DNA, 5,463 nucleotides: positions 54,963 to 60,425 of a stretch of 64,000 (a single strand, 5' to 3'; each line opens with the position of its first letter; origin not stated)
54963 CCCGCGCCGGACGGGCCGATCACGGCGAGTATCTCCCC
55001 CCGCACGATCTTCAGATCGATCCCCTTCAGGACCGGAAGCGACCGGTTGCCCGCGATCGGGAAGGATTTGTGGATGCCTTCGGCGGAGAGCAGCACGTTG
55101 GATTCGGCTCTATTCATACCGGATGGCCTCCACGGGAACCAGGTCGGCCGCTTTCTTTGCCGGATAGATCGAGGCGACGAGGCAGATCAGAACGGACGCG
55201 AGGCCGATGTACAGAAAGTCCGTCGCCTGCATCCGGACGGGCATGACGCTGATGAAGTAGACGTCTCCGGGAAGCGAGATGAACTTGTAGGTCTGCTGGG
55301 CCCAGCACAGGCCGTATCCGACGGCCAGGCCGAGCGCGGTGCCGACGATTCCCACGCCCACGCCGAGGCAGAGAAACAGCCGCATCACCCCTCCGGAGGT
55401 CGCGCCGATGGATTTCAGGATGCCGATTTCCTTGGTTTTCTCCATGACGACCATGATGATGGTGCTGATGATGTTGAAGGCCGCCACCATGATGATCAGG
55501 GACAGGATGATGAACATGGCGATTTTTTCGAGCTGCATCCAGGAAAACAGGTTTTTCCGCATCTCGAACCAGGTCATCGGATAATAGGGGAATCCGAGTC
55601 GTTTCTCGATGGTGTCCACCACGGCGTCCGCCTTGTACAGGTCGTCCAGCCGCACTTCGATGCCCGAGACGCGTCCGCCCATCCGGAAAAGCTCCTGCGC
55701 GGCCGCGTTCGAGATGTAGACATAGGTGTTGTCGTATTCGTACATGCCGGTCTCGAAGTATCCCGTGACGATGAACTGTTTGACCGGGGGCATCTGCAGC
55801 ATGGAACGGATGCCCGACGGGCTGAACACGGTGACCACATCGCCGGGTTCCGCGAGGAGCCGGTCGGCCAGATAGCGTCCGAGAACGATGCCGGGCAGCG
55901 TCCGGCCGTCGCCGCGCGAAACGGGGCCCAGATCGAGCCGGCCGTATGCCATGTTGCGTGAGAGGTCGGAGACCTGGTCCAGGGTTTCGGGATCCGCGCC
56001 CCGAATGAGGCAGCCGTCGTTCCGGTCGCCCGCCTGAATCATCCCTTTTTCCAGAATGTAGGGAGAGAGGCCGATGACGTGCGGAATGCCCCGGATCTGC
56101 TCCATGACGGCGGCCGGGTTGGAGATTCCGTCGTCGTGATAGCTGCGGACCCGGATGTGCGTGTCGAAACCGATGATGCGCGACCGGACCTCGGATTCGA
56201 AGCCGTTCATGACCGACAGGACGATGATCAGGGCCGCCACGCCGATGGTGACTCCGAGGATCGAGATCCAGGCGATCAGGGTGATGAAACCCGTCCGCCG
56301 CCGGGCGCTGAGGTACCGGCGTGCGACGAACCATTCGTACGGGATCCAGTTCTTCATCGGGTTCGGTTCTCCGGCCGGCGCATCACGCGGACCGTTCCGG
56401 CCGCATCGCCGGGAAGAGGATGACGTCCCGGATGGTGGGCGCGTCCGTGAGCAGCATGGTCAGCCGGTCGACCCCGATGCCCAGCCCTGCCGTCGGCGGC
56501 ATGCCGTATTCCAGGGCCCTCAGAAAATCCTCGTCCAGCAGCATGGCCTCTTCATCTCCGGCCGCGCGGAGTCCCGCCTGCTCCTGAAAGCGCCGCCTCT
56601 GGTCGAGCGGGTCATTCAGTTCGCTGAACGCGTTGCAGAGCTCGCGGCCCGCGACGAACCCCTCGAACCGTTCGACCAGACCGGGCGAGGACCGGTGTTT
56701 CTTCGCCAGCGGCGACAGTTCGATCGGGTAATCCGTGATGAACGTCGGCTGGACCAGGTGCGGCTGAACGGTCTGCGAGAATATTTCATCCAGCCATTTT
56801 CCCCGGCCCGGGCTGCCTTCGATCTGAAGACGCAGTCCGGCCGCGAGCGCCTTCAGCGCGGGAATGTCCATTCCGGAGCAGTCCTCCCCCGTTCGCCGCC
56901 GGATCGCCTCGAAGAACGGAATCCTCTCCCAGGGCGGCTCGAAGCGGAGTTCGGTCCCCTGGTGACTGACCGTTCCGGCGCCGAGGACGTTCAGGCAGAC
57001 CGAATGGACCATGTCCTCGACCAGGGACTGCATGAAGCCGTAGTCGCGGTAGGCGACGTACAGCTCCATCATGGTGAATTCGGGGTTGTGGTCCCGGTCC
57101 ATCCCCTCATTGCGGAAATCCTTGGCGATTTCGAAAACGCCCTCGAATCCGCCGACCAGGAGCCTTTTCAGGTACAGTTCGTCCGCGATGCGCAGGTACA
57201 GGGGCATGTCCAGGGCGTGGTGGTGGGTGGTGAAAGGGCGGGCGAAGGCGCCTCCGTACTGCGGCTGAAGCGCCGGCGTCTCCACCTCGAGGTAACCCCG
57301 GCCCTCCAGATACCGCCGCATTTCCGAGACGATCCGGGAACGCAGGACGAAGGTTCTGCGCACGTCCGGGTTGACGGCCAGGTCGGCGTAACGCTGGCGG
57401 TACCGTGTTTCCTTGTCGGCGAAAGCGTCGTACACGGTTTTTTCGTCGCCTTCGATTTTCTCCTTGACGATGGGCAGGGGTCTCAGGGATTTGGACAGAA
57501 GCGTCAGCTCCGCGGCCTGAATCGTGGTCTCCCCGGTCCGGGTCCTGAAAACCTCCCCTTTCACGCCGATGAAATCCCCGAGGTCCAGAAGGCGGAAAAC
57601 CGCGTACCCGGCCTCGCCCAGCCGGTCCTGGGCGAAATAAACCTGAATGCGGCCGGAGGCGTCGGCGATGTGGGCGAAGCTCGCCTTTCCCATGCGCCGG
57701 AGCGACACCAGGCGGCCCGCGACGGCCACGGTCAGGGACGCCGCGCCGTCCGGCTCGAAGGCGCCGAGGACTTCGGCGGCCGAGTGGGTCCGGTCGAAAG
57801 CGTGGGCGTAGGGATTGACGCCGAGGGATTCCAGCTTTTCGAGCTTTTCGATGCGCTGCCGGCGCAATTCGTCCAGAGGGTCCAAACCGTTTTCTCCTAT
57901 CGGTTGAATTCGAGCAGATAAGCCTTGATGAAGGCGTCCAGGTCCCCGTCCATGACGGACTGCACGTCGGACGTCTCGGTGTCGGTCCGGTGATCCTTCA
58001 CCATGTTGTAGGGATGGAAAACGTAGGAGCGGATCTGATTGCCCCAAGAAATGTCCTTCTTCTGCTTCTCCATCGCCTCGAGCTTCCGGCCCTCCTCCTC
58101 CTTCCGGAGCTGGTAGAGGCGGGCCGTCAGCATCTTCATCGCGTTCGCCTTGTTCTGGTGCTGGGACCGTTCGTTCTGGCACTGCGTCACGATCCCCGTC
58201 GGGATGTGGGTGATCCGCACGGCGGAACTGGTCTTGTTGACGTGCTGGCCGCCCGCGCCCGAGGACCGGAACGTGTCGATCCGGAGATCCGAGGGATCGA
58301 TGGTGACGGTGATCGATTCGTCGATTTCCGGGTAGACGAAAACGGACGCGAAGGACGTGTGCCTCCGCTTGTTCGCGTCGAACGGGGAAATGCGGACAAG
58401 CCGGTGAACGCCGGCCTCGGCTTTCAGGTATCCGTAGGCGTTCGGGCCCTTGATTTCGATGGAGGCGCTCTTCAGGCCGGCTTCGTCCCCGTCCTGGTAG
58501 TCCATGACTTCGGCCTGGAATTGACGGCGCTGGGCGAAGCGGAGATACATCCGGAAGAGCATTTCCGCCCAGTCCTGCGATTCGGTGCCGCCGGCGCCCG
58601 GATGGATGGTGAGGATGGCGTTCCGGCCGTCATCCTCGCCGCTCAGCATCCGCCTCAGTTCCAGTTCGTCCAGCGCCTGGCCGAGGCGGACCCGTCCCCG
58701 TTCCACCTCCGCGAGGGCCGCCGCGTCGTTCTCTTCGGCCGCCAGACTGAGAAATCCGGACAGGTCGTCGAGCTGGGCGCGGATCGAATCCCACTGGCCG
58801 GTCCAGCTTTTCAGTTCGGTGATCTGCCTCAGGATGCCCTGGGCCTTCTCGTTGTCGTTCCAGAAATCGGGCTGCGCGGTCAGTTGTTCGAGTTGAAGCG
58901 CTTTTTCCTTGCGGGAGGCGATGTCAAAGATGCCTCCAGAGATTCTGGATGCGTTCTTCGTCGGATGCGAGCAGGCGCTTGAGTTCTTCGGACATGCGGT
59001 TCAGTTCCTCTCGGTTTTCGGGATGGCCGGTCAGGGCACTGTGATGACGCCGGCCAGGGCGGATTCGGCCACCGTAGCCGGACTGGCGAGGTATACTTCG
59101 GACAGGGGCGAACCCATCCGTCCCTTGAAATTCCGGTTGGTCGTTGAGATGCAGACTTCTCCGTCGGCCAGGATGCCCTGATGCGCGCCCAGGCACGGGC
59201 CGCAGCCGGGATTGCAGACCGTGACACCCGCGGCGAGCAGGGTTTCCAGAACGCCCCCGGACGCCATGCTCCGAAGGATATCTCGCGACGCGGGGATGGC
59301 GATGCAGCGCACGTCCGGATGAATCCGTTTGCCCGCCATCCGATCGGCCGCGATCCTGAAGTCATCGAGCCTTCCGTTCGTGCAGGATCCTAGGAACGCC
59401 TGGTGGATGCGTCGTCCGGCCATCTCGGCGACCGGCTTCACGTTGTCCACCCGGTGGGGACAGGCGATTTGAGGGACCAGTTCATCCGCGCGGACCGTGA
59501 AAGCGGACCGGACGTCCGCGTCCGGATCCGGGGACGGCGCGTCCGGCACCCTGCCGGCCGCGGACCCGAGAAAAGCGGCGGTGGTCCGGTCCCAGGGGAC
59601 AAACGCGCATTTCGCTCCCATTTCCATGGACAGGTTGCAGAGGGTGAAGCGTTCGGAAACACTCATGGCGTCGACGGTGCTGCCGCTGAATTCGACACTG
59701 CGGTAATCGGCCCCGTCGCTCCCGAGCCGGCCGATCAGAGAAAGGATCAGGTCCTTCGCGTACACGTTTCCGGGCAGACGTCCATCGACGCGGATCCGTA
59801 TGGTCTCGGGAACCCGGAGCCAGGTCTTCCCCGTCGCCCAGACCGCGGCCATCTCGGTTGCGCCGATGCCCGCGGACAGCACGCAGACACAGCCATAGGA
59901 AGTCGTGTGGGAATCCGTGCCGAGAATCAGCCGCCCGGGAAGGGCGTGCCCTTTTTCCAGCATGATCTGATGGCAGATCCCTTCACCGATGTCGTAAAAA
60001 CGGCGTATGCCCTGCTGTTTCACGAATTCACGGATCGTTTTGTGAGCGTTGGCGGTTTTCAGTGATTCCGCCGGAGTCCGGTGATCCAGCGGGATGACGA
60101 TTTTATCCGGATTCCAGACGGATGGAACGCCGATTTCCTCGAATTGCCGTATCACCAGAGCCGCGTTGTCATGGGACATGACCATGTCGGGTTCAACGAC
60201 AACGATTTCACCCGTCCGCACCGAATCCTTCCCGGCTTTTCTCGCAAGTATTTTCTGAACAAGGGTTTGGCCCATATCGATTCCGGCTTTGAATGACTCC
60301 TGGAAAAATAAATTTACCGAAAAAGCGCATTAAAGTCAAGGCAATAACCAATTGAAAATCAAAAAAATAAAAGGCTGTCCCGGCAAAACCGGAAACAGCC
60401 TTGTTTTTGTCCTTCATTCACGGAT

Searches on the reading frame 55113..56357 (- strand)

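Call 53: search_protein_families(library=pfam, proteins=[window:55113-56357:-], max_evalue=0.00001)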
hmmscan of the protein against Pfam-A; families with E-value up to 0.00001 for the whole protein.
window:55113-56357:- (415 aa): 2 families
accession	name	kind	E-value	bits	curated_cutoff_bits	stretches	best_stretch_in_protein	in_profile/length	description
PF12704.14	MacB_PCD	-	6.8e-22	79.2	27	1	30-252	2-206/207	MacB-like periplasmic core domain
PF02687.27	FtsX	-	4.9e-17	62.5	25.5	1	283-404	2-116/120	FtsX-like permease C-terminal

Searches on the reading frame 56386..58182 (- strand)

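Call 53: search_protein_families(library=pfam, proteins=[window:56386-58182:-], max_evalue=0.00001)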
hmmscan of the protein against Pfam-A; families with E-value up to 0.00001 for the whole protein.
window:56386-58182:- (599 aa): 2 families
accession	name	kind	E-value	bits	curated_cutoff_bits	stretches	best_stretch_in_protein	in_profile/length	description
PF00152.25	tRNA-synt_2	-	2.7e-86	289.9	25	1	256-593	1-307/308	tRNA synthetases class II (D, K and N)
PF01336.31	tRNA_anti-codon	-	1.7e-14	54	27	1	152-229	1-75/75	OB-fold nucleic acid binding domain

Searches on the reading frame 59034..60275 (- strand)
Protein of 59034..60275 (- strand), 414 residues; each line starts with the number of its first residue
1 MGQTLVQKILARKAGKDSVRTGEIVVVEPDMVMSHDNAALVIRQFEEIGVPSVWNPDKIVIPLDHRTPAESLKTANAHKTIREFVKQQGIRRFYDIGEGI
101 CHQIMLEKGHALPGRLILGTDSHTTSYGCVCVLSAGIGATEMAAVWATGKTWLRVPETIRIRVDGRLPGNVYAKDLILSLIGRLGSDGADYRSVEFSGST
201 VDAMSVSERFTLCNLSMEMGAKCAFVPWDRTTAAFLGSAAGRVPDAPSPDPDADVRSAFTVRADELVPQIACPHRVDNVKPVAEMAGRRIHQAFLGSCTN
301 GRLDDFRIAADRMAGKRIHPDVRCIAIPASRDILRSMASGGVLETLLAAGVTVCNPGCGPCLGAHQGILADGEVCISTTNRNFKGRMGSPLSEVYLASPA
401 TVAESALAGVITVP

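Call 53: search_protein_families(library=pfam, proteins=[window:59034-60275:-], max_evalue=0.00001)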
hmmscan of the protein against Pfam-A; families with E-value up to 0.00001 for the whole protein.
window:59034-60275:- (414 aa): 1 family
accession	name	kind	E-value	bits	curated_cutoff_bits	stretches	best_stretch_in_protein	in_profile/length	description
PF00330.25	Aconitase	-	5.4e-95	319.5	28.7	2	8-285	2-306/463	Aconitase family (aconitate hydratase)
